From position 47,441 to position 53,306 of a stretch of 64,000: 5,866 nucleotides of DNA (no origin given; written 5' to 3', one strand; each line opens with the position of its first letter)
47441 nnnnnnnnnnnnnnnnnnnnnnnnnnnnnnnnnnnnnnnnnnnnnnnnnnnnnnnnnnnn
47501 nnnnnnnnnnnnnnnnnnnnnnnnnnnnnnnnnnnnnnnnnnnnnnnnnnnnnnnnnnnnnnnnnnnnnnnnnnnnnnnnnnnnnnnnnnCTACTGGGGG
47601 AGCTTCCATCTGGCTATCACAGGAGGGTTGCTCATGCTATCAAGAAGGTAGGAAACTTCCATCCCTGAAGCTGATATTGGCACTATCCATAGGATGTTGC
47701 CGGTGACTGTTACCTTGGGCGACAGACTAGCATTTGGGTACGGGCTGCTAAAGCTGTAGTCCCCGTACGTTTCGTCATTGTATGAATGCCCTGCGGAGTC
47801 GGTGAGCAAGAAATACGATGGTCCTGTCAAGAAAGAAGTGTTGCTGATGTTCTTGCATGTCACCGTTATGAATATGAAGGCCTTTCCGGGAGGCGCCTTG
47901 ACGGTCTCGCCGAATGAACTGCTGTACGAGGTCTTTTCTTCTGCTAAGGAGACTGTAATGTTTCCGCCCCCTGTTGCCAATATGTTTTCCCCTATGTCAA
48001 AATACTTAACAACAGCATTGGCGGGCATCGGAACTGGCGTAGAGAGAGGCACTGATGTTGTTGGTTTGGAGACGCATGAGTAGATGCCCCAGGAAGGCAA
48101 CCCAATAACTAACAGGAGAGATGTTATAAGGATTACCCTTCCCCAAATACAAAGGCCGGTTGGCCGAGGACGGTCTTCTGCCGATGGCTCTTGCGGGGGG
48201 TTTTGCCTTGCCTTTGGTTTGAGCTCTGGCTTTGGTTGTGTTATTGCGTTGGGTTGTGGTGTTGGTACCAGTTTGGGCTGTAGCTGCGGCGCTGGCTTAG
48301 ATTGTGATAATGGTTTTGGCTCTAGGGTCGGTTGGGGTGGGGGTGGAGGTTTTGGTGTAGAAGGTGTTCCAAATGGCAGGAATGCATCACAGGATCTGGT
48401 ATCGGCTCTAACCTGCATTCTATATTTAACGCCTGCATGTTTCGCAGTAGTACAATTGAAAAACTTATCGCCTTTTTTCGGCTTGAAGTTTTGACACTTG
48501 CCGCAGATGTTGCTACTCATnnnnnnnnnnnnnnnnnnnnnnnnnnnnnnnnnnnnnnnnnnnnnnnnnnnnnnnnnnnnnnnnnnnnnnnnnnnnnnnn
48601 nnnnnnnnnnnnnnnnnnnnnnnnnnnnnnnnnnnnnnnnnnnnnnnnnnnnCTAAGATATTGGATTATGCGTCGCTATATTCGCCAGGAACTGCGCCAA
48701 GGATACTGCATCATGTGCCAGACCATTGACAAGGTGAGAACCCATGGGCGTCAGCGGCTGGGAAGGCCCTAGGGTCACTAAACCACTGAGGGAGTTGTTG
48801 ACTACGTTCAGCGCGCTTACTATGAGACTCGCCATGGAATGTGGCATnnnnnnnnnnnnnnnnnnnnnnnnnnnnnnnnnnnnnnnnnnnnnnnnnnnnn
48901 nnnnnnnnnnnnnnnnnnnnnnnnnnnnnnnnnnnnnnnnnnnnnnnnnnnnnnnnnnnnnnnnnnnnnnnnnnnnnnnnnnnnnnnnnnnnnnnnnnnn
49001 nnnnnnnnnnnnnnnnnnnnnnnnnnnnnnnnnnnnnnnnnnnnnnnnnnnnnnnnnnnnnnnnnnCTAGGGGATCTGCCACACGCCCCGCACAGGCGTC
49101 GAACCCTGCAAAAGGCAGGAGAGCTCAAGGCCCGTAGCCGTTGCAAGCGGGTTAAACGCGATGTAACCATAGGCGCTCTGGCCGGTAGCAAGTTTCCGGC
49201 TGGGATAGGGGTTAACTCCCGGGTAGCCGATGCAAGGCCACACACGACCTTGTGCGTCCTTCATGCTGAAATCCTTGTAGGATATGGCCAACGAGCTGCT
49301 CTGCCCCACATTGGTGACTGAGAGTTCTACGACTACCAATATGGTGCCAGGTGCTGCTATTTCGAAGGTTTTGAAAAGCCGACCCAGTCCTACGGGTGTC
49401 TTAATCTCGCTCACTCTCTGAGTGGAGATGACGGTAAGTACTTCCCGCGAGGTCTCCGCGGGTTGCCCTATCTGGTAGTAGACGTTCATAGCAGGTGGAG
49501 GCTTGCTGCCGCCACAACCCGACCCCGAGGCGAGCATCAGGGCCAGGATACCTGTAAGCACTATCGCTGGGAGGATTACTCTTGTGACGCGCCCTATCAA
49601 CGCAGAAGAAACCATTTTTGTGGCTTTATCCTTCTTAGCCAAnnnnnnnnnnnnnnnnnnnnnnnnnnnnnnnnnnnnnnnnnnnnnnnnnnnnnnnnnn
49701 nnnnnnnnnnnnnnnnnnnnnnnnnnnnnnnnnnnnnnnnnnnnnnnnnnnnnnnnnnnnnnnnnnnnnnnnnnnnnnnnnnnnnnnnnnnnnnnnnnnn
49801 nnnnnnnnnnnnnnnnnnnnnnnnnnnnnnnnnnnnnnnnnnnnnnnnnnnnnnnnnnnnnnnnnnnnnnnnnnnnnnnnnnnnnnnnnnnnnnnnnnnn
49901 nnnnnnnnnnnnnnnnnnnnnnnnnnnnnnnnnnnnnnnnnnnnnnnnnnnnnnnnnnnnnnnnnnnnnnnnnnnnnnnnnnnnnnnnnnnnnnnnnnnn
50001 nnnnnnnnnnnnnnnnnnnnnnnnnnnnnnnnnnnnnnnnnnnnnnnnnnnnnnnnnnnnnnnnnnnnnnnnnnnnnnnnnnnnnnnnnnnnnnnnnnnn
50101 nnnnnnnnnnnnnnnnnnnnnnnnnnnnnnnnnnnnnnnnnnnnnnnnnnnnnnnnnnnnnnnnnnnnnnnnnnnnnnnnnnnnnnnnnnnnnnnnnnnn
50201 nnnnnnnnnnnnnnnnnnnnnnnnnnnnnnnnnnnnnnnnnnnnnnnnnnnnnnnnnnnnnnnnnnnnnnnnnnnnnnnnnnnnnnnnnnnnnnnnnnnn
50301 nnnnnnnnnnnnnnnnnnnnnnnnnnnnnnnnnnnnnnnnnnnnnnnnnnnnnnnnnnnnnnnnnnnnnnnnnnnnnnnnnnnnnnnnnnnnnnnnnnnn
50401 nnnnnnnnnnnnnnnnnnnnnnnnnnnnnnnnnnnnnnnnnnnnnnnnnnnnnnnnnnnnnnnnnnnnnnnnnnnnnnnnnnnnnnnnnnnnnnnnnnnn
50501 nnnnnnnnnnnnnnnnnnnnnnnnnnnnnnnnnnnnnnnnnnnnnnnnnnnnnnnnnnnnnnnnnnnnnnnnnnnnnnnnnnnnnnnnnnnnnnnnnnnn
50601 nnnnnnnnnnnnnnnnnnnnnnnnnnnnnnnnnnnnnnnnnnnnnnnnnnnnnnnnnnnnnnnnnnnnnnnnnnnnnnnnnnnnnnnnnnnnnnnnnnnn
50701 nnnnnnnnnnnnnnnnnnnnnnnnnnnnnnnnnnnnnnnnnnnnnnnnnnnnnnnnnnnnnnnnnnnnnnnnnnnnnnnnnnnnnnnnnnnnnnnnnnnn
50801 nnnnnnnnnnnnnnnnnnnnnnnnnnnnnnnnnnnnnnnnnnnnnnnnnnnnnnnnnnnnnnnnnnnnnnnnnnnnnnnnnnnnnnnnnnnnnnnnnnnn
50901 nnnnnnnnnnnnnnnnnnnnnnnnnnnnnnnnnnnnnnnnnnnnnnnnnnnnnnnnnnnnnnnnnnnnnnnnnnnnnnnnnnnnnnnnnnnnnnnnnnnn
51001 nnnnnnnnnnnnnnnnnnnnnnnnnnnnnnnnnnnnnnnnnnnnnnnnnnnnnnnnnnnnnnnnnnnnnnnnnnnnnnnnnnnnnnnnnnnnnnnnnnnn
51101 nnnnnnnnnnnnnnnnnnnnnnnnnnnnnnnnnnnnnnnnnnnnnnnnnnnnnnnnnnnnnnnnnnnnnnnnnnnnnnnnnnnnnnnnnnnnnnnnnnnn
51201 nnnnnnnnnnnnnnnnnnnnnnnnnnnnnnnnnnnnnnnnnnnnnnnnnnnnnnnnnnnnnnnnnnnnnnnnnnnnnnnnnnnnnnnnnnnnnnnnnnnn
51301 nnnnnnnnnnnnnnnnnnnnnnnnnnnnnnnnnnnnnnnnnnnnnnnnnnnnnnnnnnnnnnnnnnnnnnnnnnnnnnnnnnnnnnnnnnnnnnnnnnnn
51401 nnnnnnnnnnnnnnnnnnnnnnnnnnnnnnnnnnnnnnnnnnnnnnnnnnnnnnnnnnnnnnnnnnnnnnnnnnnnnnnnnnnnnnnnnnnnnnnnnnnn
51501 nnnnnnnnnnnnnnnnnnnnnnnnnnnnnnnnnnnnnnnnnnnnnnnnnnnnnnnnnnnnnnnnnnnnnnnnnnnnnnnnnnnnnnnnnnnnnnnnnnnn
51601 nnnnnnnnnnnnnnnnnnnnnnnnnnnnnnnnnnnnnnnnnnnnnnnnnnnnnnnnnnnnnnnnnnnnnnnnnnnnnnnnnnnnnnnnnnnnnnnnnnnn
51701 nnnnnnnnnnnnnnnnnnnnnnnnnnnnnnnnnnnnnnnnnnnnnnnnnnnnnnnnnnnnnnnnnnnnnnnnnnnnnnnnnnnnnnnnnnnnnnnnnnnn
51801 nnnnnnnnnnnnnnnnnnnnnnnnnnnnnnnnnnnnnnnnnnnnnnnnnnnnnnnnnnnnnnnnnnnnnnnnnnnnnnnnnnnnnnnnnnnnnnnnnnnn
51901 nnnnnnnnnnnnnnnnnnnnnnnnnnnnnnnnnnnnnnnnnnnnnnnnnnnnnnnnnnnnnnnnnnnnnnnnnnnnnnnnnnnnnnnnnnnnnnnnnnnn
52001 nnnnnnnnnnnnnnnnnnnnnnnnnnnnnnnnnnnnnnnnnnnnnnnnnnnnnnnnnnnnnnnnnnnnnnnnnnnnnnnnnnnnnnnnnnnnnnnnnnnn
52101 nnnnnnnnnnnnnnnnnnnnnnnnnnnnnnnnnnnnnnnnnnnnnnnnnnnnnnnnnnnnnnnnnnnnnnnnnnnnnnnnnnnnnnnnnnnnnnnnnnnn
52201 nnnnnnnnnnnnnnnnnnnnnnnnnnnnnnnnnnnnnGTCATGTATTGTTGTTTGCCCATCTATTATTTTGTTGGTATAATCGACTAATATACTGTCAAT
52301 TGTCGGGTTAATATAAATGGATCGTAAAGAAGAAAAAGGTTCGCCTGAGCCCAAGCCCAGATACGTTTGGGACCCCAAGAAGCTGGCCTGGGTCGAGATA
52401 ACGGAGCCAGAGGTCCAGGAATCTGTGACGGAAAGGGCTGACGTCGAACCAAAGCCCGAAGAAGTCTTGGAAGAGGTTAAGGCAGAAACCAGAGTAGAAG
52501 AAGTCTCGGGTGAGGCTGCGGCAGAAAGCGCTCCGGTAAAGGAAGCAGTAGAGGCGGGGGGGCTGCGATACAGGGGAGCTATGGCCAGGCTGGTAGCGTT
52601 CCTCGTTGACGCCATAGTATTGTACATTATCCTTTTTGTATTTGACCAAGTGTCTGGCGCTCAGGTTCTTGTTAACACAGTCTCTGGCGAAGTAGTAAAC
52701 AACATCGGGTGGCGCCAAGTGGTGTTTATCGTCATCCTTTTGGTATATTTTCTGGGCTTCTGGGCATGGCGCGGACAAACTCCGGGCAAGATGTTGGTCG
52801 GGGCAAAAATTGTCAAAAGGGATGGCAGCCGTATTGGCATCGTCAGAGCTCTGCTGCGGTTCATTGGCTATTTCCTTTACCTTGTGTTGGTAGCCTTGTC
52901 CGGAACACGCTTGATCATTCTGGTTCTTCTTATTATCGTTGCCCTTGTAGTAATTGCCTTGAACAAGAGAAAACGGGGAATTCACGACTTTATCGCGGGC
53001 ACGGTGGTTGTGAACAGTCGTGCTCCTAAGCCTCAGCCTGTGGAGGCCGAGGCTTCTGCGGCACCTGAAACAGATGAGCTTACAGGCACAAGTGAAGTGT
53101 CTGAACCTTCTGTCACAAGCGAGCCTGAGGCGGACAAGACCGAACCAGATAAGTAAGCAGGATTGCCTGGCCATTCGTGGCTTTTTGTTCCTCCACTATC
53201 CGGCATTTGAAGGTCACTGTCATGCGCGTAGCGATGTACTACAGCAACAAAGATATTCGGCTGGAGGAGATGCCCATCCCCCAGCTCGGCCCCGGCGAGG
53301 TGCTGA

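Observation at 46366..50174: Novel family of four small (64-87 aa) hydrophobic helical proteins, each upstream of a secreted or lipoprotein gene, with consensus promoters, strong SDs and hairpin terminators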

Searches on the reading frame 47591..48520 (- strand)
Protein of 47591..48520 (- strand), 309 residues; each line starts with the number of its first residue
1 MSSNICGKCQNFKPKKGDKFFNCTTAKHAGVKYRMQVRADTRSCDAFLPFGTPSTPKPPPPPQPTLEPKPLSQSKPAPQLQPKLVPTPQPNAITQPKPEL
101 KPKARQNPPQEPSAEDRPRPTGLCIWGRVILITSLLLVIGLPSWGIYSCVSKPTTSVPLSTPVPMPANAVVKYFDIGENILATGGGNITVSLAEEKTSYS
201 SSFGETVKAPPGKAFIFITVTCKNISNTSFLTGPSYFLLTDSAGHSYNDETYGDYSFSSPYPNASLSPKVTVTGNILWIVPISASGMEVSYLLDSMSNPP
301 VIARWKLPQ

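Call 3: search_protein_families(library=pfam, max_evalue=1, proteins=[window:47591-48520:-])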
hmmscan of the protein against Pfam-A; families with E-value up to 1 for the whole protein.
window:47591-48520:- (309 aa): 2 families
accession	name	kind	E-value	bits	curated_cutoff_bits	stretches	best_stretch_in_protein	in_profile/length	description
PF11611.13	DUF4352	-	1.6e-08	35.3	25.9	1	201-291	23-112/122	Domain of unknown function (DUF4352)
PF19779.4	DUF6264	-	0.056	14.1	31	1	71-141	29-84/183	Family of unknown function (DUF6264)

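Call 52: search_protein_families(library=phrogs, max_evalue=0.1, proteins=[window:47591-48520:-])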
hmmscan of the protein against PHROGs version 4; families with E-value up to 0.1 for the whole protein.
window:47591-48520:- (309 aa): 1 family
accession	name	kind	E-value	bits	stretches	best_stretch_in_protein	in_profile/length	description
phrog_806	-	unknown function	3.7e-05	24.9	1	142-290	18-169/187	-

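Call 53: search_protein_families(library=padloc, max_evalue=0.1, proteins=[window:47591-48520:-])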
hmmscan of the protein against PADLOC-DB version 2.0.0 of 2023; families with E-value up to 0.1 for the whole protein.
window:47591-48520:- (309 aa): 0 families

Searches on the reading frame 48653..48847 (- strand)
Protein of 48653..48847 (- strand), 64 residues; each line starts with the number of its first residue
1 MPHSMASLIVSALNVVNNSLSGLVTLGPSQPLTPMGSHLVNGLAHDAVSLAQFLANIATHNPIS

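Call 3: search_protein_families(library=pfam, max_evalue=1, proteins=[window:48653-48847:-])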
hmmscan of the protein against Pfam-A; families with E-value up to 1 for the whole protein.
window:48653-48847:- (64 aa): 0 families

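Call 4: search_protein_families(library=ncbifam, max_evalue=1, proteins=[window:48653-48847:-])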
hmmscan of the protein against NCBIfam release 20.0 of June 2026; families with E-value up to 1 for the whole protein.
window:48653-48847:- (64 aa): 0 families

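Call 13: find_homologous_proteins(query=window:48653-48847:-, max_evalue=10)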
Query window:48653-48847:- (64 aa): 6 proteins with E <= 10 among 6 candidates.
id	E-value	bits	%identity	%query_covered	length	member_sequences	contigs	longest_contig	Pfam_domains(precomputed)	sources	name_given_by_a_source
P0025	1.2e-31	124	100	100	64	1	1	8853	-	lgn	-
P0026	4.4e-24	101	84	100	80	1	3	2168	-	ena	-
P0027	1.5e-21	93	76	98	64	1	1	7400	-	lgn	-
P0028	2.1e-21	92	77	100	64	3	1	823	-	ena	-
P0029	5.9e-21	91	77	97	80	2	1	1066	-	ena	-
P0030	3.4e-19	85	78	92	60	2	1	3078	-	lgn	-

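Call 52: search_protein_families(library=phrogs, max_evalue=0.1, proteins=[window:48653-48847:-])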
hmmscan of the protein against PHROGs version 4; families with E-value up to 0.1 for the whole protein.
window:48653-48847:- (64 aa): 0 families

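Call 53: search_protein_families(library=padloc, max_evalue=0.1, proteins=[window:48653-48847:-])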
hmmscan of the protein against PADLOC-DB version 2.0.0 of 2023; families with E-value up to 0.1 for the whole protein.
window:48653-48847:- (64 aa): 0 families

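Call 90: find_related_loci(query=A3, collection=viral_contigs, flank=8000)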
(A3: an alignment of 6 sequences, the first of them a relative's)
Query A3 (64 aa) in viral_contigs; peptide patterns used: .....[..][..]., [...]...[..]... (x = any residue, [..] = any of these).
89 stretches matched a pattern, but none encodes a relative of the query by tblastn (E <= 1e-3).

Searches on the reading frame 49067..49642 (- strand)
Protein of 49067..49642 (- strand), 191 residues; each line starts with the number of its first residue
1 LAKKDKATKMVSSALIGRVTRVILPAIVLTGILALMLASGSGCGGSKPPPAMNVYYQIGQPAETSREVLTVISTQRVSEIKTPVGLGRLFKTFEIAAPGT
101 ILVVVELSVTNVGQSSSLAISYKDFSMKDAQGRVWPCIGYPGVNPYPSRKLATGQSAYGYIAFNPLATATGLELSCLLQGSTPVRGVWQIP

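Call 3: search_protein_families(library=pfam, max_evalue=1, proteins=[window:49067-49642:-])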
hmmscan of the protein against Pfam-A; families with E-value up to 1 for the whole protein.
window:49067-49642:- (191 aa): 2 families
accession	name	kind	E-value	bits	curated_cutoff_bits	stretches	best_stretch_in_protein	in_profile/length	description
PF11611.13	DUF4352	-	0.0025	18.5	25.9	1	56-174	1-110/122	Domain of unknown function (DUF4352)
PF20898.2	P_T4SS_TraN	-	0.036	14.7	27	1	31-53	3-25/59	P-type Type IV secretion system, TraN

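Call 52: search_protein_families(library=phrogs, max_evalue=0.1, proteins=[window:49067-49642:-])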
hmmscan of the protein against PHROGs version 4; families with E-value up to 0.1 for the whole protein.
window:49067-49642:- (191 aa): 1 family
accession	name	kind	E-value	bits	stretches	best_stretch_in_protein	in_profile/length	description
phrog_806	-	unknown function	0.0011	20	1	53-164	51-158/187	-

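Call 53: search_protein_families(library=padloc, max_evalue=0.1, proteins=[window:49067-49642:-])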
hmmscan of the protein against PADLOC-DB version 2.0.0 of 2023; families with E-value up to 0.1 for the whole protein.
window:49067-49642:- (191 aa): 0 families

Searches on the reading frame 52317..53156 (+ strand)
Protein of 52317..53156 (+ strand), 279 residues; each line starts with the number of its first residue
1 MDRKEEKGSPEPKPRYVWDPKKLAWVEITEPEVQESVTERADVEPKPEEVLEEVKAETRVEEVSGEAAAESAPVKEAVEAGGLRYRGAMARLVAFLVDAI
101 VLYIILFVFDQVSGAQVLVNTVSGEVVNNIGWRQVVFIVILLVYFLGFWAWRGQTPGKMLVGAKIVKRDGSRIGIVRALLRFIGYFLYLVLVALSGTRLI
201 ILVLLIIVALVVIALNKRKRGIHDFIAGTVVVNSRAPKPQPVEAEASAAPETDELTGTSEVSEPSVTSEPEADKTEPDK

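Call 39: search_protein_families(library=pfam, max_evalue=0.001, proteins=[window:52317-53156:+])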
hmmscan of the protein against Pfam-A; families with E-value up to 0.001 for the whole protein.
window:52317-53156:+ (279 aa): 1 family
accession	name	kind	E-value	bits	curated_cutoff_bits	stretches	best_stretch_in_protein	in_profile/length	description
PF06271.18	RDD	-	2.9e-24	86.4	24.1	1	85-228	1-137/137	RDD family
